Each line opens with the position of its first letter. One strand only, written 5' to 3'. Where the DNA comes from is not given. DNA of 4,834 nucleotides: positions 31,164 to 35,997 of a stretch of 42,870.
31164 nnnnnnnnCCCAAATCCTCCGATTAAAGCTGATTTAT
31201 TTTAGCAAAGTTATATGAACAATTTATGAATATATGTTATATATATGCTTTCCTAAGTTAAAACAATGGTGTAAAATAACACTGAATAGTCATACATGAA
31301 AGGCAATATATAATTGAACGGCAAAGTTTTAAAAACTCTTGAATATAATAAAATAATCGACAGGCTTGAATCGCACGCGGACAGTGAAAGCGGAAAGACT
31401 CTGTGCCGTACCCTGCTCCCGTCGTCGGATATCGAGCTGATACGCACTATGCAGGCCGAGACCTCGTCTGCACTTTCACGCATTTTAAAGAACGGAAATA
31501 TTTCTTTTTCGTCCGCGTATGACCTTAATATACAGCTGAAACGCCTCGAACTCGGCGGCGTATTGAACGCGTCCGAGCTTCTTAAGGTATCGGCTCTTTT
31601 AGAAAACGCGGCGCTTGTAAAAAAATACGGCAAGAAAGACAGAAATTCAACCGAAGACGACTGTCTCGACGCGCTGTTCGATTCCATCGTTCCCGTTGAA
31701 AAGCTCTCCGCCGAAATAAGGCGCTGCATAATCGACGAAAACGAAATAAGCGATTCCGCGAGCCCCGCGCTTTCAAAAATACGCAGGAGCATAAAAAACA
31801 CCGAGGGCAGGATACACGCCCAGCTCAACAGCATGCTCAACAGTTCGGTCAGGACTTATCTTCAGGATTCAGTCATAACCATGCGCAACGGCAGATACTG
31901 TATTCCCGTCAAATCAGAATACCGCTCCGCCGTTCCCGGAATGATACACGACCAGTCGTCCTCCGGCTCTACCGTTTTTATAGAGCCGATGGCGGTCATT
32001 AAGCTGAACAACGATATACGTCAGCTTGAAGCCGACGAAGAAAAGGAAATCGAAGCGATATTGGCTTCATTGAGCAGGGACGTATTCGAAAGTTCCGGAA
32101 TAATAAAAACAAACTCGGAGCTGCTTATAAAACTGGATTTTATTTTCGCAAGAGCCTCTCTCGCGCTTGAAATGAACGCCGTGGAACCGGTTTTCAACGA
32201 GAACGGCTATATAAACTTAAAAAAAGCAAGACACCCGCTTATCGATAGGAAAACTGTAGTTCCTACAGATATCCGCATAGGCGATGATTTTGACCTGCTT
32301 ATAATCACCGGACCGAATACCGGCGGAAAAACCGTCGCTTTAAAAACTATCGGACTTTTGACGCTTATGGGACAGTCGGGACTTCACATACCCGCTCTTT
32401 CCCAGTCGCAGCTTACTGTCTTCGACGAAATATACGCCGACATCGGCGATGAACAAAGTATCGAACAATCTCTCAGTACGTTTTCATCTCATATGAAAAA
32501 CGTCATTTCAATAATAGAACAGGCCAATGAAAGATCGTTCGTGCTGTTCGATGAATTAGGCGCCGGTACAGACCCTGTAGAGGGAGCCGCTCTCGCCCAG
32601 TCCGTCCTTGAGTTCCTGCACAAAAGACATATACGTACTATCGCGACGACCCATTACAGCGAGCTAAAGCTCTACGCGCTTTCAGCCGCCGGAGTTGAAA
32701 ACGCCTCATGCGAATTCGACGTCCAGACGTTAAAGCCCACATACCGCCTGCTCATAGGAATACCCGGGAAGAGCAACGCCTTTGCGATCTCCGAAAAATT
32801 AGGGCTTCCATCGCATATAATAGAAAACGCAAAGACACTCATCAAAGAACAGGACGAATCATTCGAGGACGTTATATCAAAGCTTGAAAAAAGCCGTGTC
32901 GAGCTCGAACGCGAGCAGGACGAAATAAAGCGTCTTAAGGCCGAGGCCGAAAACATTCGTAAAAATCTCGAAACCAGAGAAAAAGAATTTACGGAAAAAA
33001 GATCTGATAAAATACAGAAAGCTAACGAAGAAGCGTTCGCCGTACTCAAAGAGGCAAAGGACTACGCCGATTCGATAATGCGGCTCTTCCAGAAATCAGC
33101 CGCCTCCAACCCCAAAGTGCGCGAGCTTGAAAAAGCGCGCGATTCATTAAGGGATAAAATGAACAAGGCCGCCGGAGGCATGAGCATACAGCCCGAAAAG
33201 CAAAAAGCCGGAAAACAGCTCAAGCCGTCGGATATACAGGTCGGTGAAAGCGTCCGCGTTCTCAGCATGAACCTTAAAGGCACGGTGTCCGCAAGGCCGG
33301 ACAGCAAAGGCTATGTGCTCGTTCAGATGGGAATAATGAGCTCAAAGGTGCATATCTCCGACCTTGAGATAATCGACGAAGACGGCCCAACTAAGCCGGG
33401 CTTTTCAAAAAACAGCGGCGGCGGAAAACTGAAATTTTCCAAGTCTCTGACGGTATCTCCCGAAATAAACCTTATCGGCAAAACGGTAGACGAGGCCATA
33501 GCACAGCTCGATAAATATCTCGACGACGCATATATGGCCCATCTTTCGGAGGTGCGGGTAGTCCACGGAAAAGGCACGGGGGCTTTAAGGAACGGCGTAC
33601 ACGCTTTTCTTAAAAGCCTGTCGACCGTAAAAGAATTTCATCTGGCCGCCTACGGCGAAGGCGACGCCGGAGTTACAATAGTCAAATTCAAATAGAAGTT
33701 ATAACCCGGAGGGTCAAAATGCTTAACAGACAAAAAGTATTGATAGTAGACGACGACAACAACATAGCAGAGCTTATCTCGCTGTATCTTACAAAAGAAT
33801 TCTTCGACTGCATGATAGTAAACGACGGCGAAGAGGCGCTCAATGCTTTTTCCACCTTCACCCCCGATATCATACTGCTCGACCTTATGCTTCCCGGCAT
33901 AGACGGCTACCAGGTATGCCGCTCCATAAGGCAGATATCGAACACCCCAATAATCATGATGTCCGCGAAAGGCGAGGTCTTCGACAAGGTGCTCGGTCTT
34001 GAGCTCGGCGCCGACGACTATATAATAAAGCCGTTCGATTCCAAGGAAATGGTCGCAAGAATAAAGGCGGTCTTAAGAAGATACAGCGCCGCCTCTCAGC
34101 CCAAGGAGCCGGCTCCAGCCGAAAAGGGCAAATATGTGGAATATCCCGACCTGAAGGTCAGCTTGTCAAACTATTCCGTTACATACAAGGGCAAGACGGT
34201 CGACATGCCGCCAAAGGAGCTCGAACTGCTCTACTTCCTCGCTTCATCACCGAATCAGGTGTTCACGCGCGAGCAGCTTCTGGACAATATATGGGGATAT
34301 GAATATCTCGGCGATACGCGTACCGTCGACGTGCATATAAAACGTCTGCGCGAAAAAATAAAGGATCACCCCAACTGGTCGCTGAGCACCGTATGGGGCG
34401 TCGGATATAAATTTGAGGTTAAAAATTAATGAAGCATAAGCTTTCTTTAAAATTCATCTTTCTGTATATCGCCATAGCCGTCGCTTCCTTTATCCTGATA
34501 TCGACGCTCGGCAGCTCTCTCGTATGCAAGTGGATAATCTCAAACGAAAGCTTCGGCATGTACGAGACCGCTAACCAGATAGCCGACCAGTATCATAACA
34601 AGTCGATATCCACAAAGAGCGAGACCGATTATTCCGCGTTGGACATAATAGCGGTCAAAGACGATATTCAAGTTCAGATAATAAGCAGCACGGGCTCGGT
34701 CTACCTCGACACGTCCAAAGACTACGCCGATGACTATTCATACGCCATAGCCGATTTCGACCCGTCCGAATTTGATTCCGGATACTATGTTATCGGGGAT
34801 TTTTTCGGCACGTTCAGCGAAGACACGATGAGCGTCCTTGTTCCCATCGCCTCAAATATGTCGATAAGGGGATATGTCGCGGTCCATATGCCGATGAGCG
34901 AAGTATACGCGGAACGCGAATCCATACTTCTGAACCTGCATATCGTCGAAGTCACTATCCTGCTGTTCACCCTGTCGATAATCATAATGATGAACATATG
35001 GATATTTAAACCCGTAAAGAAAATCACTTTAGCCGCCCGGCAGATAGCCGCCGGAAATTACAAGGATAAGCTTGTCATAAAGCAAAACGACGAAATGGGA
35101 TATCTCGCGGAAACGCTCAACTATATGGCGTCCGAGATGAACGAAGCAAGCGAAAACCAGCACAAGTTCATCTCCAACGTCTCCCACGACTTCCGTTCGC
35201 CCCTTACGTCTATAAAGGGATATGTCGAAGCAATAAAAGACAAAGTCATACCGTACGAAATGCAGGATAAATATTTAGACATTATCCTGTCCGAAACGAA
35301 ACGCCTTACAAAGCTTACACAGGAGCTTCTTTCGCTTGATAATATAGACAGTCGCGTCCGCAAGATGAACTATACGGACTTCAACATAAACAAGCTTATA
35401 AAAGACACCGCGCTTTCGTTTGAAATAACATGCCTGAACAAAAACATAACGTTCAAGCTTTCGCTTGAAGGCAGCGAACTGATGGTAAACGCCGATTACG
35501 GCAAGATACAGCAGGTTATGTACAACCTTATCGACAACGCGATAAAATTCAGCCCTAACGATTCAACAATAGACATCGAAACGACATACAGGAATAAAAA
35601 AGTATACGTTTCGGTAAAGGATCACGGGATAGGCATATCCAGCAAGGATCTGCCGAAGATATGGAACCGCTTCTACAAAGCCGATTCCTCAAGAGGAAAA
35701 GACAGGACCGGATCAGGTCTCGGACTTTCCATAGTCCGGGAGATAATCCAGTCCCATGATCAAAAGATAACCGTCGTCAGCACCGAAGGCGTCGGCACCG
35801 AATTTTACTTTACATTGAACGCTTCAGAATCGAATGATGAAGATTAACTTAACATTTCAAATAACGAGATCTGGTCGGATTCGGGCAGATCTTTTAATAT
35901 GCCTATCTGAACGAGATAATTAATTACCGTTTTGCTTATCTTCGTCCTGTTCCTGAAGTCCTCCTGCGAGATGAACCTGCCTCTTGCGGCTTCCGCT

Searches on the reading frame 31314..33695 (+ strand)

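Call 53: search_protein_families(library=pfam, proteins=[window:31314-33695:+], max_evalue=0.00001)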
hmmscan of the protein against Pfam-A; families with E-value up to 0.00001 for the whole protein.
window:31314-33695:+ (793 aa): 3 families
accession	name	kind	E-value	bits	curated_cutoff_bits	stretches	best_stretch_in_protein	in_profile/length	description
PF00488.27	MutS_V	-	7.6e-38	130.8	30.2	1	329-511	1-185/188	MutS domain V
PF01713.27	Smr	-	5.4e-26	91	25.7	1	718-793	1-77/77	Smr domain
PF20297.4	MSSS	-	7.7e-11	41.9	26.8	1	643-684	1-42/42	MutS2 and Smr-associated SH3 domain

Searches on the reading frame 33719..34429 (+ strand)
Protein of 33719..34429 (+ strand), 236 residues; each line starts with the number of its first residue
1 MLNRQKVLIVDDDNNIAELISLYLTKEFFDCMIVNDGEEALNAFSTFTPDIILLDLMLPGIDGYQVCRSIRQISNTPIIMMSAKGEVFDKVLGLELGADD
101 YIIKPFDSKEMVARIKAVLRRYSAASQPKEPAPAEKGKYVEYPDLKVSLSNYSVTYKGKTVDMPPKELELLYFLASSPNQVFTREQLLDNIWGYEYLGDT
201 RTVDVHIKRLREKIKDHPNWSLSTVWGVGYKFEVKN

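Call 53: search_protein_families(library=pfam, proteins=[window:33719-34429:+], max_evalue=0.00001)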
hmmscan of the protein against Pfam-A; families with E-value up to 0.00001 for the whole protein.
window:33719-34429:+ (236 aa): 2 families
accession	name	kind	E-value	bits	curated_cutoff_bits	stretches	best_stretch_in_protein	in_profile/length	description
PF00072.30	Response_reg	-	7.7e-30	103.8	30.2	1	7-116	1-111/111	Response regulator receiver domain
PF00486.34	Trans_reg_C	-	5.1e-27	94.2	26.2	1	158-232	1-77/77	Transcriptional regulatory protein, C terminal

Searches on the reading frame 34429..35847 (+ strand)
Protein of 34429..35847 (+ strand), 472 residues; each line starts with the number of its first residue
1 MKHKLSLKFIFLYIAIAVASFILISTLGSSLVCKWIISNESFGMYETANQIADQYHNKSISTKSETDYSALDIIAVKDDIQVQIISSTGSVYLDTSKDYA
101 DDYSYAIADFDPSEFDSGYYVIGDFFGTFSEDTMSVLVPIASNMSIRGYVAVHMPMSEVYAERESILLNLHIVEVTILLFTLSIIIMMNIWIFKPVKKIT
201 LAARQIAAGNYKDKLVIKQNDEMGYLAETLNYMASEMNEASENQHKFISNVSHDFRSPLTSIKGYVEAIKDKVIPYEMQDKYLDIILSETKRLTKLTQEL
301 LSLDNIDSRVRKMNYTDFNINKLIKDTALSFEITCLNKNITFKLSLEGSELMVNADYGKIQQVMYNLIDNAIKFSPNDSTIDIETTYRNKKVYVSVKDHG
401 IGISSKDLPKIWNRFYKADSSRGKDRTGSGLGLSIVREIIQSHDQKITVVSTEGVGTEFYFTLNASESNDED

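Call 53: search_protein_families(library=pfam, proteins=[window:34429-35847:+], max_evalue=0.00001)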
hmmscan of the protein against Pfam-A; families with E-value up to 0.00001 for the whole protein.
window:34429-35847:+ (472 aa): 3 families
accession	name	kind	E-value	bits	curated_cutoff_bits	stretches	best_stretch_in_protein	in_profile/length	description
PF02518.31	HATPase_c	-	7.4e-27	94.4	26.4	1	356-465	2-109/111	Histidine kinase-, DNA gyrase B-, and HSP90-like ATPase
PF00512.31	HisKA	-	1.4e-16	60.7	26.9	1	245-308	3-65/66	His Kinase A (phospho-acceptor) domain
PF00672.30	HAMP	-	9.4e-09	35.9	25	1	191-237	5-51/53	HAMP domain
